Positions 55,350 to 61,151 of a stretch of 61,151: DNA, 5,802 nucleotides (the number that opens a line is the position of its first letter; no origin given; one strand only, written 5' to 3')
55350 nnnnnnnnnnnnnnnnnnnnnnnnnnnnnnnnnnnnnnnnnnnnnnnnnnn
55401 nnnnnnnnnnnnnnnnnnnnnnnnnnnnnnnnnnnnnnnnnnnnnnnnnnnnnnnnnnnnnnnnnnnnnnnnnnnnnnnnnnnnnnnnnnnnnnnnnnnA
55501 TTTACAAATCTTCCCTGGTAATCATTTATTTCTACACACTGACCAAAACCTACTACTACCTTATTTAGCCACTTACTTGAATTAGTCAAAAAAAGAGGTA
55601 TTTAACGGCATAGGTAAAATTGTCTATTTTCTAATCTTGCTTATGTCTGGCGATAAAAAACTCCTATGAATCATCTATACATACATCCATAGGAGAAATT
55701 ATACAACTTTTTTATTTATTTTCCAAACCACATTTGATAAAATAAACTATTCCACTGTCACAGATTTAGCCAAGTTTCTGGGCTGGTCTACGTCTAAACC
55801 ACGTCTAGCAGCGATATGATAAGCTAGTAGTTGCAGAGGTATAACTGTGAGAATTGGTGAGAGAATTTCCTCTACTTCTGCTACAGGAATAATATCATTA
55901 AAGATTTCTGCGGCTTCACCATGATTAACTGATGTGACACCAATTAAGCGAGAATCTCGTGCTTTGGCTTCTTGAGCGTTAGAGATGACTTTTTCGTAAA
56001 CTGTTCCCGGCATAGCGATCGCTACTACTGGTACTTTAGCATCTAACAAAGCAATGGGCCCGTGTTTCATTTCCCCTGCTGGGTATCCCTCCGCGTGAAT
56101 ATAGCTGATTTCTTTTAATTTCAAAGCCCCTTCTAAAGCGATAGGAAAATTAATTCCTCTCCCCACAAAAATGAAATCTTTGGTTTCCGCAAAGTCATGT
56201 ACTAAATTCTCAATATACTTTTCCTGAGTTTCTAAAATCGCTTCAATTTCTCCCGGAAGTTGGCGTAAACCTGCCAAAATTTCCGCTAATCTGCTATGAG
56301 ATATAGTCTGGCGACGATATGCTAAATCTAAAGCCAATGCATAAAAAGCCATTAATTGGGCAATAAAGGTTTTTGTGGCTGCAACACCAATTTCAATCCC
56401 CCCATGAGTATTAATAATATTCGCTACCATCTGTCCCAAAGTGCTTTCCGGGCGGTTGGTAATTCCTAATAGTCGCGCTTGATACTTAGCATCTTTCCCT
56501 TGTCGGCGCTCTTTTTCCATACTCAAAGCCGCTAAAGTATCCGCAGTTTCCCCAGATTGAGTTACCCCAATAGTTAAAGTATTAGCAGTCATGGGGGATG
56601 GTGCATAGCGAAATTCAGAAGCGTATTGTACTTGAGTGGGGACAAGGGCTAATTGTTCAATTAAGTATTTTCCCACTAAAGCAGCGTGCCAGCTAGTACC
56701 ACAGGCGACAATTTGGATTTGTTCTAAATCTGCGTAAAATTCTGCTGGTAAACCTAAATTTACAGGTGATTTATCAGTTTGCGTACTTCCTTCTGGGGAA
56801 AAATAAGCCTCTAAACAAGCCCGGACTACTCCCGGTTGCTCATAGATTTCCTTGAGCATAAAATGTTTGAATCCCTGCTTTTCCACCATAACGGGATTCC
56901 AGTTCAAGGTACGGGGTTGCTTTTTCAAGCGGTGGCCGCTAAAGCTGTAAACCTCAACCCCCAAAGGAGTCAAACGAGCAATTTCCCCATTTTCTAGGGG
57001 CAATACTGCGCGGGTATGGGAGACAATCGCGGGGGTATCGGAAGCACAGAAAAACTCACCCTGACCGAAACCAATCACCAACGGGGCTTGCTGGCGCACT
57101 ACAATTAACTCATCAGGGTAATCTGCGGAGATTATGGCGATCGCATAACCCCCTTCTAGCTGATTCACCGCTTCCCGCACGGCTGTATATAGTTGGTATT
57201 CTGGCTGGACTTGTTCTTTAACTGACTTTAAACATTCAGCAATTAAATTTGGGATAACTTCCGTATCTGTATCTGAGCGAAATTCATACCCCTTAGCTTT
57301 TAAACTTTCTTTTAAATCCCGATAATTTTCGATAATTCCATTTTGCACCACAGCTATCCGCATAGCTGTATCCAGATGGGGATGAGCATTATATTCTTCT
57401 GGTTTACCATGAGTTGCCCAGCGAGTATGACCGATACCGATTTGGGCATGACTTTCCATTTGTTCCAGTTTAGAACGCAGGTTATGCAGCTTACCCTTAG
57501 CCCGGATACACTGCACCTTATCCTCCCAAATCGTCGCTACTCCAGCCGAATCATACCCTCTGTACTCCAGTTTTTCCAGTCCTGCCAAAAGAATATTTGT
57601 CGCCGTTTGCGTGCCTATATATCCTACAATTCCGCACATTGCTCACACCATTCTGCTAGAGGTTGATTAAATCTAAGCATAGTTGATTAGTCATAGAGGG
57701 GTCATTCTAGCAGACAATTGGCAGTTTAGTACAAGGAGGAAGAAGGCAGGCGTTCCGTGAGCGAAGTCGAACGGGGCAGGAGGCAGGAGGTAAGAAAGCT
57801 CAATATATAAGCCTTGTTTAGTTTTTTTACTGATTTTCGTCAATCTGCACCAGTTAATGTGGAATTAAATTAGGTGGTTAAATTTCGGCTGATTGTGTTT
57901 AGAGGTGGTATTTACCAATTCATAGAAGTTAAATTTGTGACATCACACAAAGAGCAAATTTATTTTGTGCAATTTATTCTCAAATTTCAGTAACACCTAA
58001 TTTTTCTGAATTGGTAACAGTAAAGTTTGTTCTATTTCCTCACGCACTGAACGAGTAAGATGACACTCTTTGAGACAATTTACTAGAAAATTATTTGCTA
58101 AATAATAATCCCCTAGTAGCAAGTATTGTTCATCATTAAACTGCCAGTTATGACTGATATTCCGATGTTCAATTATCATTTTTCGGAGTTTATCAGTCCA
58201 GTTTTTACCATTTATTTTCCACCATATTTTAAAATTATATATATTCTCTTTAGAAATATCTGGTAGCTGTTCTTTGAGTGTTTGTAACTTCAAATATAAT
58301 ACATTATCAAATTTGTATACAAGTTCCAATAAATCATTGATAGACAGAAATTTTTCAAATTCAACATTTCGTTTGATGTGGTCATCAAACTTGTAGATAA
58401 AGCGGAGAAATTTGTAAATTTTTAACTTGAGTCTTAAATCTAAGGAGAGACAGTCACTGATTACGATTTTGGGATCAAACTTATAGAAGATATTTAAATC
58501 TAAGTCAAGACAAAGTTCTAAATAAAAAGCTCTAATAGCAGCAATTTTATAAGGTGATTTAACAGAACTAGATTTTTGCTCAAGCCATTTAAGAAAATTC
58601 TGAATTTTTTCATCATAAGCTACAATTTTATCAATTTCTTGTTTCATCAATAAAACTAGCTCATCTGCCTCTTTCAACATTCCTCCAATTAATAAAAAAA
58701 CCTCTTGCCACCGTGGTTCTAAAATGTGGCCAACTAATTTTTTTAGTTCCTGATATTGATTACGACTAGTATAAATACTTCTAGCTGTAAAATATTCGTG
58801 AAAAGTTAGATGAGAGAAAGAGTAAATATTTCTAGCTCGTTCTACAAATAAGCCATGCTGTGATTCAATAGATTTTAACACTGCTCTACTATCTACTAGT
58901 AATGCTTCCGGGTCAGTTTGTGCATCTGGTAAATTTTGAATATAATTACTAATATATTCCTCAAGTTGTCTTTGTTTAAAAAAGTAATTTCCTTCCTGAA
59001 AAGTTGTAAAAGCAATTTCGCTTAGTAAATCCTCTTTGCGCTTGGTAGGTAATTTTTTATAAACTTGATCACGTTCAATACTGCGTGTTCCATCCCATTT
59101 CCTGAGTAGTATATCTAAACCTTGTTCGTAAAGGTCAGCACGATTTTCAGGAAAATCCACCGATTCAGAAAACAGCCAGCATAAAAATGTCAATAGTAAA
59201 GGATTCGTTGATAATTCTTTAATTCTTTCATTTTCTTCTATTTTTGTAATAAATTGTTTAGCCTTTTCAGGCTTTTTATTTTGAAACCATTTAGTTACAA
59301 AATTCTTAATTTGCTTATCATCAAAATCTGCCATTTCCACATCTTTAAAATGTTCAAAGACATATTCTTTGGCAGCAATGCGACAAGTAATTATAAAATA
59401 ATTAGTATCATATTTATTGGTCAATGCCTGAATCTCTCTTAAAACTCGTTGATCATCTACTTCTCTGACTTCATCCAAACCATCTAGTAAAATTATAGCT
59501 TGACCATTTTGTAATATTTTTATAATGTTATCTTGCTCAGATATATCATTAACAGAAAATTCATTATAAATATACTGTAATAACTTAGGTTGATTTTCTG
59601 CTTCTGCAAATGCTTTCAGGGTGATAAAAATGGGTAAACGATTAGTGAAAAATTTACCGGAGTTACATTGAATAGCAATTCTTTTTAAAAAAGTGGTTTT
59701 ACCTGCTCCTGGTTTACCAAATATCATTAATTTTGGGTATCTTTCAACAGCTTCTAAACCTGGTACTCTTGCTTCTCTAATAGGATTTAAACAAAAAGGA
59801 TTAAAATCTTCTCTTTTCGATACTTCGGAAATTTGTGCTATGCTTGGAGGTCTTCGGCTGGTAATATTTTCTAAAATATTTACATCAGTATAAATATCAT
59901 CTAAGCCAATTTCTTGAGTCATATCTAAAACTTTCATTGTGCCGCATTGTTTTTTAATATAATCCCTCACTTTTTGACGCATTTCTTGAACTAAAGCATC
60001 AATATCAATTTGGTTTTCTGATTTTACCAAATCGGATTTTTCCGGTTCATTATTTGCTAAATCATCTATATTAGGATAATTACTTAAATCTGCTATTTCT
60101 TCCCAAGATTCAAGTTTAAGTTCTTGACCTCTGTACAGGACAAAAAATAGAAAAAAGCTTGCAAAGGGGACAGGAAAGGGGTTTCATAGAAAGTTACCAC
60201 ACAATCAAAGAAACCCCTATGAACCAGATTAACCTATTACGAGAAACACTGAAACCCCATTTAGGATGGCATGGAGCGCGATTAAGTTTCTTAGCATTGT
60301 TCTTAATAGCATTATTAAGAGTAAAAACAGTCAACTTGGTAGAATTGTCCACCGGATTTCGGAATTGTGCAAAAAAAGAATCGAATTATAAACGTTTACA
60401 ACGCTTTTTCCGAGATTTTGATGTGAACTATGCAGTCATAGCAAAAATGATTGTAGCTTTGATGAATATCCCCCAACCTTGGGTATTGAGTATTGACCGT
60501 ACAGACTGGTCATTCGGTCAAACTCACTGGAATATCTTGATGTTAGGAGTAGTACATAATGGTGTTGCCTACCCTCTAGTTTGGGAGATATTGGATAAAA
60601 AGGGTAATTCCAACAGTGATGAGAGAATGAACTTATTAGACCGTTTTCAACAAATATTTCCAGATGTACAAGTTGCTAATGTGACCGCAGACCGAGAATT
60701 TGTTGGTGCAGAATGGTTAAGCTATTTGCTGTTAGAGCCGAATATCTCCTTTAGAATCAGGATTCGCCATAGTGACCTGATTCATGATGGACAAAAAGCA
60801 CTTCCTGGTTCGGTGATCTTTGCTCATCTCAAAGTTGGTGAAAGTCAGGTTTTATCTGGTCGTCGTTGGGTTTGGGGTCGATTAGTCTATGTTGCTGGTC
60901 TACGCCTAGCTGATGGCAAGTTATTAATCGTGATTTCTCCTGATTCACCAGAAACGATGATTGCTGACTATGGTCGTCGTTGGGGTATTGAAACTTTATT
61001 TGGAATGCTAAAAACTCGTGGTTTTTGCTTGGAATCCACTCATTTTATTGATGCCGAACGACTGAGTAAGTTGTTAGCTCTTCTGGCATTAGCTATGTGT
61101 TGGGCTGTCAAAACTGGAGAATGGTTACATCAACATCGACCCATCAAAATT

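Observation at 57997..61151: NACHT (STAND) NTPase gene apparently decapitated by an IS4-family insertion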

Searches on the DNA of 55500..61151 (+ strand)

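Call 58: search_rna_families(source=window, start=55500, end=61151, threshold=gathering)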
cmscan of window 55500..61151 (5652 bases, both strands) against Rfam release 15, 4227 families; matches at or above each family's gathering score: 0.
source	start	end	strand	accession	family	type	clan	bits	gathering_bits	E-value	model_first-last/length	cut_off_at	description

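Call 69: search_dna_similar(query=window:60129-61151:+, collection=plasmids, mode=distant, max_rows=10)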
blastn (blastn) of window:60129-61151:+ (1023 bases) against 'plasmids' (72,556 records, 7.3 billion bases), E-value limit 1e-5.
Records with a match: 14; places in all: 20; records where one place covers at least 80% of the query: 3.
Best place of each record, by identity: 60-80% 14.
By first word of the organism name: Leptolyngbya 4; Picosynechococcus 4; Pseudanabaena 2; Acaryochloris 2; Chroococcidiopsis 1; Calothrix 1.
By predicted mobility (MOB-suite, as given by PLSDB): non-mobilizable 11; conjugative 2; mobilizable 1.
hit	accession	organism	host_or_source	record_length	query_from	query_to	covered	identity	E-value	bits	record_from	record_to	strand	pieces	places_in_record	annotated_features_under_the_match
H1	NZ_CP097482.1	Chroococcidiopsis sp. CCNUC1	cell culture,soil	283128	1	1022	100%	71.9%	1e-144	521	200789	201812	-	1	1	none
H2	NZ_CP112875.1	Pseudanabaena galeata CCNP1313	-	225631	24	914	87%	65.8%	7e-41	177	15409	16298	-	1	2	IS4 family transposase | tyrosine-type recombinase/integrase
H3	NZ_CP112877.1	Pseudanabaena galeata CCNP1313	-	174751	24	914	87%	65.8%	7e-41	177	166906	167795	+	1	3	IS4 family transposase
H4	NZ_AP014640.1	Leptolyngbya boryana IAM M-101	-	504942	22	1006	76%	66.0%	2e-21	197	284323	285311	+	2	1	none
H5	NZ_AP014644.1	Leptolyngbya boryana dg5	-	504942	22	1006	76%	66.0%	2e-21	197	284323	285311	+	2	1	none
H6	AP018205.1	Leptolyngbya boryana NIES-2135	-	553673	22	1006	76%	66.0%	2e-21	197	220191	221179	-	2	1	transposase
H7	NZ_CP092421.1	Leptolyngbya boryana IU 594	-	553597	22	1006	76%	66.0%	2e-21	197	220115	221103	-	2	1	none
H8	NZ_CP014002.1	Picosynechococcus sp. PCC 73109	cell culture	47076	22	924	62%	67.4%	2e-23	205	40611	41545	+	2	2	IS4 family transposase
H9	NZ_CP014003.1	Picosynechococcus sp. PCC 73109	cell culture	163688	22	924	62%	67.4%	2e-23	205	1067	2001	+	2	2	IS4 family transposase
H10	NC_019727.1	Calothrix sp. PCC 6303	-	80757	22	1008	52%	70.0%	3e-26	229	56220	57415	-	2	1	transposase | hypothetical protein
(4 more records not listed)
